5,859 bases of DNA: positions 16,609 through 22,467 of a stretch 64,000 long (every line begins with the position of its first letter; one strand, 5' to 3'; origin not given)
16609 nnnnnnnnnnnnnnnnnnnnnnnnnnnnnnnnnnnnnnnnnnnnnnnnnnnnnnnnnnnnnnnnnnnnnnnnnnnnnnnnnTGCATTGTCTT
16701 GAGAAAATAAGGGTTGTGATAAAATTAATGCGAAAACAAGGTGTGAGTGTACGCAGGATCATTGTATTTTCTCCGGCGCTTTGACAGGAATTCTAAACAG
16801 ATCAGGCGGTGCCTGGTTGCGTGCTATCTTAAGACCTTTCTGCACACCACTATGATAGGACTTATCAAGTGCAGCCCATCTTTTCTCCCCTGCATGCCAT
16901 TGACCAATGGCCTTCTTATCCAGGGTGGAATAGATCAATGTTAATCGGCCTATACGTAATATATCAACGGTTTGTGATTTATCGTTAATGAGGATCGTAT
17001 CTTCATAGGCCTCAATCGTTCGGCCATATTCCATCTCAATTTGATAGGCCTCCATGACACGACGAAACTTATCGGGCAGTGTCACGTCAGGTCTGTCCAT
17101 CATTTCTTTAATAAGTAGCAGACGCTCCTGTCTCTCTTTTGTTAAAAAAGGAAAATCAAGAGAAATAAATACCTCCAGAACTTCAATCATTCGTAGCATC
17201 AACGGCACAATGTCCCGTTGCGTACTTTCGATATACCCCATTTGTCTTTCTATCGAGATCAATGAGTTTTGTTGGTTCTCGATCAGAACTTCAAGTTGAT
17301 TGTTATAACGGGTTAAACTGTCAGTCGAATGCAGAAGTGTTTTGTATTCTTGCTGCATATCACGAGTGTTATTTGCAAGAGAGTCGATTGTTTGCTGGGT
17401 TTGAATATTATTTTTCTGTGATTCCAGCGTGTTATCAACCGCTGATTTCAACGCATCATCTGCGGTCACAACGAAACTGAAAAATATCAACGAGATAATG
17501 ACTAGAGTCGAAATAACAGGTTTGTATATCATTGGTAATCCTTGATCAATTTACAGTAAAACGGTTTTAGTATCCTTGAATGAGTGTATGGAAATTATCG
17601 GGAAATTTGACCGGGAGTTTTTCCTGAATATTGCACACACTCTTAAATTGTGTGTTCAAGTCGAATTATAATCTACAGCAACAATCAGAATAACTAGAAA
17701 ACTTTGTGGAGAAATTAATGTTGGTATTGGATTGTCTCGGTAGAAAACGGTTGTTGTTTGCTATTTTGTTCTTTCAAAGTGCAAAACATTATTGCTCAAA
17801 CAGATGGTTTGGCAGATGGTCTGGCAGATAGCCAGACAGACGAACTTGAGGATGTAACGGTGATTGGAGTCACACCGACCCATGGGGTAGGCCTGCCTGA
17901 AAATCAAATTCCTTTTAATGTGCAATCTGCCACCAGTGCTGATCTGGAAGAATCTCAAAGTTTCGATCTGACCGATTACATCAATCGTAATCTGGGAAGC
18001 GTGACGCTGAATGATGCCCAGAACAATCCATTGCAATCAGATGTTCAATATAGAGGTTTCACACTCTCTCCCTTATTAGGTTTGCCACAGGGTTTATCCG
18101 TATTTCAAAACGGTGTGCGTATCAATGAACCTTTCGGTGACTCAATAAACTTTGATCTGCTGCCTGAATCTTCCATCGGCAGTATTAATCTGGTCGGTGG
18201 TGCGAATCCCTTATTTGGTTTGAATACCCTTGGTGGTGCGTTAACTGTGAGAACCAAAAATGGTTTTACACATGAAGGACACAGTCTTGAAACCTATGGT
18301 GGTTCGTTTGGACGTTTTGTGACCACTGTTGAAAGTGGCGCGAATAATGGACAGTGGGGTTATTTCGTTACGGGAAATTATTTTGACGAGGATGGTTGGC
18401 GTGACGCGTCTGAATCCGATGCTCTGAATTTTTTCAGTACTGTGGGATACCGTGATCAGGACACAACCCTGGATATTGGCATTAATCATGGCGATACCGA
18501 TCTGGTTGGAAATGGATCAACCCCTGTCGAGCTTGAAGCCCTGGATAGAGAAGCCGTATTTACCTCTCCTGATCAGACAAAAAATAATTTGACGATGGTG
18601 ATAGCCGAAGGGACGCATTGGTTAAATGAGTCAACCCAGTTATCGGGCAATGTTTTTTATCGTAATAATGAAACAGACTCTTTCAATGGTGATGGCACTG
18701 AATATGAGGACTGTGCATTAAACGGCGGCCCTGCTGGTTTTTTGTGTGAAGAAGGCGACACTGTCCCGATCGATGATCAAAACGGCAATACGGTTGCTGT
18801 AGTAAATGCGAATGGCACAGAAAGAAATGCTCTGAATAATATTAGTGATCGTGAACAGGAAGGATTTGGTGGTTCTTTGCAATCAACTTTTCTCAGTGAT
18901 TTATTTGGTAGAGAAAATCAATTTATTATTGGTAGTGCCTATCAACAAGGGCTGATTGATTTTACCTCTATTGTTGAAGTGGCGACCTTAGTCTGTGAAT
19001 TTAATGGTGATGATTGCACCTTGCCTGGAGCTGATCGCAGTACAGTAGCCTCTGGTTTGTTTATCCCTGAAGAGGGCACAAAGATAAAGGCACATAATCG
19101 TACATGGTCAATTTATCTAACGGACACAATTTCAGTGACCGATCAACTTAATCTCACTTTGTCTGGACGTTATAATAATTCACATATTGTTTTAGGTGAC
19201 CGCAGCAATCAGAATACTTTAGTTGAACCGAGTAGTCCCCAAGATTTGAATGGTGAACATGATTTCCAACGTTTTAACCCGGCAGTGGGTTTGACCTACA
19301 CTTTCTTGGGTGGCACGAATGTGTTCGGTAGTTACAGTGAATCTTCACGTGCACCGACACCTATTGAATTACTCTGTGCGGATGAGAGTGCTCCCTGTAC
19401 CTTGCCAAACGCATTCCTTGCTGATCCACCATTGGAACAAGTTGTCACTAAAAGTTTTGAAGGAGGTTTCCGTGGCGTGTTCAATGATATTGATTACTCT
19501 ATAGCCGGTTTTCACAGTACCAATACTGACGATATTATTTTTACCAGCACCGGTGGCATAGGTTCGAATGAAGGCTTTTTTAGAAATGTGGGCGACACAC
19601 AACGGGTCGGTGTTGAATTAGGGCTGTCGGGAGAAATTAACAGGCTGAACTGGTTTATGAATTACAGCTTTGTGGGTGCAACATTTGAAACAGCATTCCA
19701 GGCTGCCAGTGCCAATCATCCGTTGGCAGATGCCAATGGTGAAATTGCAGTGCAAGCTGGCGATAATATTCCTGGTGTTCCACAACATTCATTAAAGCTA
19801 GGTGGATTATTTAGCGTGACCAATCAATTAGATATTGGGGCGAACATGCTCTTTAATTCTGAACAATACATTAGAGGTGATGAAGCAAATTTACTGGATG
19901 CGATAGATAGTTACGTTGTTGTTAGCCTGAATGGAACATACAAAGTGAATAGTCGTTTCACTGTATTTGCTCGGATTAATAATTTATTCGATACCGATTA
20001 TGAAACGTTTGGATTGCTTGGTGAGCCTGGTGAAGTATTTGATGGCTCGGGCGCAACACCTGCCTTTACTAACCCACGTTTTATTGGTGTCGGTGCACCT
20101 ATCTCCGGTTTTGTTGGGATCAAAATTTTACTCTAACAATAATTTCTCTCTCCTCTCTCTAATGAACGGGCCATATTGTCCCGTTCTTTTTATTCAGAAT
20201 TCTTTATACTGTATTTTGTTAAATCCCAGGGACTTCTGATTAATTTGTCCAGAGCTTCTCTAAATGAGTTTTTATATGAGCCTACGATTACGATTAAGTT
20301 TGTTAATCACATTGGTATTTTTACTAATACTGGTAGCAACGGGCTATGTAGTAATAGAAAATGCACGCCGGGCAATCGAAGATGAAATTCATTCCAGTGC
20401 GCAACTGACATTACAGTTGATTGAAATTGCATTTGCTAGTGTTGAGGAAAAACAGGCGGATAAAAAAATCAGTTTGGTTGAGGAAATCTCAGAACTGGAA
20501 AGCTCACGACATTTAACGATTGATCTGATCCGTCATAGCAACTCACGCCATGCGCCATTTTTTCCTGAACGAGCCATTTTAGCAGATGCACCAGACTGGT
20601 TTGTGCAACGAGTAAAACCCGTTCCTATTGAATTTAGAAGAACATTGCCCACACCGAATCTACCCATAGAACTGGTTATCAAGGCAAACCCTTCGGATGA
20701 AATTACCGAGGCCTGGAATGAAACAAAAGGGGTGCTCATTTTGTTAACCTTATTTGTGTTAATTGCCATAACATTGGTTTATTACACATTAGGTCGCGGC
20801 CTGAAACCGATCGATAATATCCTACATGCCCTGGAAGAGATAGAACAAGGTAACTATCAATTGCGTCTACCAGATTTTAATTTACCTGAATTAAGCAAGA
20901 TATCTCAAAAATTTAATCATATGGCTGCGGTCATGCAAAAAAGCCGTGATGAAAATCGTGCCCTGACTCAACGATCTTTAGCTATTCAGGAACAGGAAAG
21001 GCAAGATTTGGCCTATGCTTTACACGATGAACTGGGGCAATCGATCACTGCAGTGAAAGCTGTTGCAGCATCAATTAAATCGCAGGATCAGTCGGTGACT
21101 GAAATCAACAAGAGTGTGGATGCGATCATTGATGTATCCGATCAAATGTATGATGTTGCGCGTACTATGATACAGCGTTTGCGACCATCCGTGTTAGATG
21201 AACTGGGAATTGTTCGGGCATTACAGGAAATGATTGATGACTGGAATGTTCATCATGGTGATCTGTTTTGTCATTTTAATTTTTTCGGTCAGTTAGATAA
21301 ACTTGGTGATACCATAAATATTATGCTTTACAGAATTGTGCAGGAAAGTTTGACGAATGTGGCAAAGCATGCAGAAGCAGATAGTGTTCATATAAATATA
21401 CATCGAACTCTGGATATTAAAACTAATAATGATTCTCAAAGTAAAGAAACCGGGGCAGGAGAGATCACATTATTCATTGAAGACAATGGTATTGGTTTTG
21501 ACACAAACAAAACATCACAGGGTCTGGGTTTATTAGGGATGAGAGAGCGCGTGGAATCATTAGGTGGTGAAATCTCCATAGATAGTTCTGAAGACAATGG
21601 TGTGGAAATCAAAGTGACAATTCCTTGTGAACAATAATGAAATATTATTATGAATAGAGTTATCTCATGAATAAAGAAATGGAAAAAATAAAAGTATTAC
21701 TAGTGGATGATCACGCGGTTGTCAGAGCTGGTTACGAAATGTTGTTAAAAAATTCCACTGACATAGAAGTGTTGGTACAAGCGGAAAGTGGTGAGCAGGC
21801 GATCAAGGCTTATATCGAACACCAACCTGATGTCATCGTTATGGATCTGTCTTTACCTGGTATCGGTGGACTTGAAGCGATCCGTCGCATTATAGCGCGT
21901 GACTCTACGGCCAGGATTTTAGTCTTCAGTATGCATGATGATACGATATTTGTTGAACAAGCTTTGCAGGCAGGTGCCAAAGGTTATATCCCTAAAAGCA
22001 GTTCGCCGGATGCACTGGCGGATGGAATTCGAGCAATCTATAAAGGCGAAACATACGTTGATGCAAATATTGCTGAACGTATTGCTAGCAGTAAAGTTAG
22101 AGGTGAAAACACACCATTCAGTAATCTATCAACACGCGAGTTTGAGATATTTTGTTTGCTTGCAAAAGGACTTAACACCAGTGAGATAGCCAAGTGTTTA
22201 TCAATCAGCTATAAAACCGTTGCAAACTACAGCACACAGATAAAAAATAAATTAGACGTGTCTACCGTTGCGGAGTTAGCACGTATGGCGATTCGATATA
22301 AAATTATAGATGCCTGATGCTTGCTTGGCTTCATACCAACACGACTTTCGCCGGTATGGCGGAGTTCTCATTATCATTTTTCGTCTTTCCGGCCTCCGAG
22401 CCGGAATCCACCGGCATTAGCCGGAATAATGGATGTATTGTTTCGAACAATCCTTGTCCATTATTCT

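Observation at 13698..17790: TonB2-type energy-transduction locus carries a cluster of +1 frameshifts, each inside an A/T homopolymer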

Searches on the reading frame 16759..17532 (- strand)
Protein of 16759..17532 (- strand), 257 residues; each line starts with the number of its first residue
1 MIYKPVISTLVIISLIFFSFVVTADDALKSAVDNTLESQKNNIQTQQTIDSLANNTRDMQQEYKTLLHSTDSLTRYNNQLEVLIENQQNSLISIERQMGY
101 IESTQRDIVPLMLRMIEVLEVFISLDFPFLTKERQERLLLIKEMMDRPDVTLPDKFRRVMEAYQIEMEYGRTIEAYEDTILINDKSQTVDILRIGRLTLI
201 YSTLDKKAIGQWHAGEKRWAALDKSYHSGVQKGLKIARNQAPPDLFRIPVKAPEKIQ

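Call 6: search_protein_families(library=pfam, proteins=[window:16759-17532:-], max_evalue=0.01)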
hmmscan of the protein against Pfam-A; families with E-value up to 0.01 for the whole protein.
window:16759-17532:- (257 aa): 2 families
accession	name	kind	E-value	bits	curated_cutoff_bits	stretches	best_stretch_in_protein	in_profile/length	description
PF11932.13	DUF3450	-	1.8e-78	263.6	32.6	1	13-250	5-240/241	Protein of unknown function (DUF3450)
PF03587.19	EMG1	-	0.0079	16.1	28.2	0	63-98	54-89/197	EMG1/NEP1 methyltransferase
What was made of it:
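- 16759..17532 (-): ttpB (DUF3450), 257 aa, intact; first gene of the operon. PF11932, E = 1.8e-78, full length (call 6).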

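Call 13: find_encoding_contigs(protein=window:16759-17532:-, flank=6000, max_places=10)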
Protein window:16759-17532:- (257 aa): no gene with exactly this product is on record in the collection.

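Call 23: list_cluster_members(proteins=[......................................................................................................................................, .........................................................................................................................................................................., window:13764-14441:-, window:16762-17532:-, window:12533-13750:-, window:13701-14441:-, window:14548-14859:-, window:15378-15782:-, window:20264-21634:+, window:8561-10321:+])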
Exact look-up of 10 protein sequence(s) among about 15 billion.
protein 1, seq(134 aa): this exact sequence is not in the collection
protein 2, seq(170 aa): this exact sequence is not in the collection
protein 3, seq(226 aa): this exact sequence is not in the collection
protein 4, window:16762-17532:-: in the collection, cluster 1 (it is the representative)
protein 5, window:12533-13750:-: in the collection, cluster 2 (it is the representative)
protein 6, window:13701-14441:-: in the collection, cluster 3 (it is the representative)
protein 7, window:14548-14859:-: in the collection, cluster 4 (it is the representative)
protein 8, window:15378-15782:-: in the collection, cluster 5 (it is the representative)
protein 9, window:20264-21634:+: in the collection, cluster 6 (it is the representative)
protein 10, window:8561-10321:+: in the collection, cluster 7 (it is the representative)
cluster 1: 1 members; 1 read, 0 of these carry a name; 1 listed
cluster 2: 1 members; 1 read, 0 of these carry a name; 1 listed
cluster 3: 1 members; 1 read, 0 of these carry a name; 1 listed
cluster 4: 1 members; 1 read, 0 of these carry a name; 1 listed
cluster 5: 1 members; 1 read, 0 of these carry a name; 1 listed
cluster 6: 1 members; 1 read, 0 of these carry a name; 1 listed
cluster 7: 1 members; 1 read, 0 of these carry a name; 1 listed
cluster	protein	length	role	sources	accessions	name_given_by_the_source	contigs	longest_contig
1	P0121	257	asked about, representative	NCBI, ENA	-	-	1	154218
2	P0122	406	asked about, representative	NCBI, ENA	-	-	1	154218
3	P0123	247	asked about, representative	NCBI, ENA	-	-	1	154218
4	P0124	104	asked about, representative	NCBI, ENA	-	-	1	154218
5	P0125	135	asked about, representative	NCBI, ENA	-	-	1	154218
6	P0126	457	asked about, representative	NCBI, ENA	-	-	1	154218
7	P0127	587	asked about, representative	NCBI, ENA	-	-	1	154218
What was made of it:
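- On Homopolymer contingency (phase-variation) locus: Only one assembly of the species exists in the collections (call 23).
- On Local assembly or consensus error: The exact repaired proteins are not in the collection (call 23).
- Every window protein is a singleton cluster from one 154,218-bp contig (call 23).
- Tried and rejected: Exact look-up of the repaired ExbB, ExbD and TonB found nothing, and all window proteins are singleton clusters (call 23).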

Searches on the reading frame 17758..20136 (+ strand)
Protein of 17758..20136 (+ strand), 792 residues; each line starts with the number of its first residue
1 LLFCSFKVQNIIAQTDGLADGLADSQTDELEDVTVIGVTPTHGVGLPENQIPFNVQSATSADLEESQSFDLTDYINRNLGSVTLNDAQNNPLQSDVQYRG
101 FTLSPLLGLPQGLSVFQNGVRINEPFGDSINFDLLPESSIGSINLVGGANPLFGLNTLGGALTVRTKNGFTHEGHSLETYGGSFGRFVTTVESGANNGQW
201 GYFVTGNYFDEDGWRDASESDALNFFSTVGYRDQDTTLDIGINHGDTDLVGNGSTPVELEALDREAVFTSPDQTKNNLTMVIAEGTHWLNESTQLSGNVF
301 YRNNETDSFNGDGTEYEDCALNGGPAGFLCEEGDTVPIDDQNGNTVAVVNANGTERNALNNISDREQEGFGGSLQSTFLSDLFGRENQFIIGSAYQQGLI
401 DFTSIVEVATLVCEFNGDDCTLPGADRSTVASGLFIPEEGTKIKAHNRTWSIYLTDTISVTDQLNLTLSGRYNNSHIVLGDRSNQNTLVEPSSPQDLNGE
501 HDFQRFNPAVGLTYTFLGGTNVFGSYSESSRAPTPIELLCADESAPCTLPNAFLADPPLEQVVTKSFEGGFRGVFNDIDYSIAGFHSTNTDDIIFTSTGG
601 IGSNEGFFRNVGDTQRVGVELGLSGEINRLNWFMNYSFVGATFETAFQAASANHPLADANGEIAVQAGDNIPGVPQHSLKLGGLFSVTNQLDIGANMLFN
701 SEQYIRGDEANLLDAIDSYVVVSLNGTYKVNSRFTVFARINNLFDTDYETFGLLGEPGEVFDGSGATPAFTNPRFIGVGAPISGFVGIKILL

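Call 6: search_protein_families(library=pfam, proteins=[window:17758-20136:+], max_evalue=0.01)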
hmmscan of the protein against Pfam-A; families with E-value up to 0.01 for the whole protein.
window:17758-20136:+ (792 aa): 2 families
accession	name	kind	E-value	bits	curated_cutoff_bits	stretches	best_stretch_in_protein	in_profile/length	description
PF00593.30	TonB_dep_Rec_b-barrel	-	2e-39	137.1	27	1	220-743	10-436/436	TonB dependent receptor-like, beta-barrel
PF07715.20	Plug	-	8.8e-10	39.5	23.9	1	49-161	3-107/107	TonB-dependent Receptor Plug Domain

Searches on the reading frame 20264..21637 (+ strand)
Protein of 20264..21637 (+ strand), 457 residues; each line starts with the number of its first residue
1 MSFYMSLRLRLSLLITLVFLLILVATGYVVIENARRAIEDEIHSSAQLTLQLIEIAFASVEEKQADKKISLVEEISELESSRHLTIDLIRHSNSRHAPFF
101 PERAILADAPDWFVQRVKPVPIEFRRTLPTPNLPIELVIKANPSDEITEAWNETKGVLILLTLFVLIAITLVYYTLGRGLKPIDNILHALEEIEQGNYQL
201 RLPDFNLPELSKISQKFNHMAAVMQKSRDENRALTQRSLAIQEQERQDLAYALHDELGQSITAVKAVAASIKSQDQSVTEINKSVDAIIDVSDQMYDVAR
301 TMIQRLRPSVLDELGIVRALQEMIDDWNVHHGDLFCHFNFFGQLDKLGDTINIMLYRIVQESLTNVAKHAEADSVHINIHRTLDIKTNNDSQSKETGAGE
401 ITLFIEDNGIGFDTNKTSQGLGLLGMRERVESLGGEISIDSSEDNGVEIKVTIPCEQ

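Call 31: search_protein_families(library=ncbifam, proteins=[window:20264-21637:+], max_evalue=1e-20)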
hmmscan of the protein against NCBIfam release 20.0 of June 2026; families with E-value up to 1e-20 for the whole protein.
window:20264-21637:+ (457 aa): 5 families
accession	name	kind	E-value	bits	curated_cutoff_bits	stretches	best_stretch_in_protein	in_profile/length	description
NF008649.0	PRK11644.1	equivalog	1.2e-50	172.7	408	1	215-455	273-496/499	signal transduction histidine-protein kinase/phosphatase UhpB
NF052443.1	SensHisKinMctS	equivalog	2.4e-31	108.6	700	1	230-454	235-447/457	two-component system sensor histidine kinase MctS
NF052531.1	Strep_LiaS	equivalog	2.8e-24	86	450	1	157-454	46-326/328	envelope stress sensor histidine kinase LiaS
NF008184.0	PRK10935.1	equivalog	1.6e-21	76.6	553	0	238-455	357-559/565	nitrate/nitrite two-component system sensor histidine kinase NarQ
NF007896.0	PRK10600.1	equivalog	2.7e-21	75.9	578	0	235-456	381-586/598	nitrate/nitrite two-component system sensor histidine kinase NarX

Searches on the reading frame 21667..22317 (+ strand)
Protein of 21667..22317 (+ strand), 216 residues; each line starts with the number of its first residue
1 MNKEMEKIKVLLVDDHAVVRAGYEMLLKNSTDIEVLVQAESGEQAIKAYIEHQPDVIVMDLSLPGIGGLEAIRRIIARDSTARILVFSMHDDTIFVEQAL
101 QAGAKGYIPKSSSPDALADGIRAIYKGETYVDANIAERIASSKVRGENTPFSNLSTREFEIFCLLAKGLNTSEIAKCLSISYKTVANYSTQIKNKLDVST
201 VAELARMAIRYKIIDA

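Call 31: search_protein_families(library=ncbifam, proteins=[window:21667-22317:+], max_evalue=1e-20)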
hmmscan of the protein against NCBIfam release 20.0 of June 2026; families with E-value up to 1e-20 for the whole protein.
window:21667-22317:+ (216 aa): 11 families
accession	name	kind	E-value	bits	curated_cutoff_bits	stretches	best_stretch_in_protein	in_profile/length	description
NF007018.1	PRK09483.1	equivalog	4.5e-55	186.6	280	1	8-216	2-211/217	UvrY/SirA/GacA family response regulator transcription factor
NF052445.1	RespRegMctR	equivalog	4e-46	157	300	1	7-212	1-203/205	two-component system response regulator MctR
NF011896.0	PRK15369.1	equivalog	1.1e-40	139.5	242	1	6-214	2-210/211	two component system response regulator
NF007935.0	PRK10651.1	equivalog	1.1e-35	122.8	250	1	4-205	3-207/216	two-component system response regulator NarL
NF007685.0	PRK10360.1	equivalog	1.7e-34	119.4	258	1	8-207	2-191/196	response regulator transcription factor UhpA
NF047785.1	respo_reg_MadR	equivalog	4.4e-34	117.7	300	1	8-210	1-205/209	MadR family response regulator transcription factor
NF007708.0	PRK10403.1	equivalog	1.9e-32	112.5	343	1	4-199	3-199/215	nitrate/nitrite response regulator protein NarP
NF007403.0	PRK09935.1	equivalog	6.6e-32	110.8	271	1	6-214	2-210/210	fimbria biosynthesis transcriptional regulator FimZ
NF007419.0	PRK09958.1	equivalog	6.1e-29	101.1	251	1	10-213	3-203/204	acid-sensing system DNA-binding response regulator EvgA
NF006900.1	PRK09390.1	equivalog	8.7e-23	80.9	255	1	7-211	4-200/203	response regulator FixJ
NF001965.0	PRK00742.1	subfamily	1.2e-22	80.6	293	1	6-113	2-110/357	chemotaxis-specific protein-glutamate methyltransferase CheB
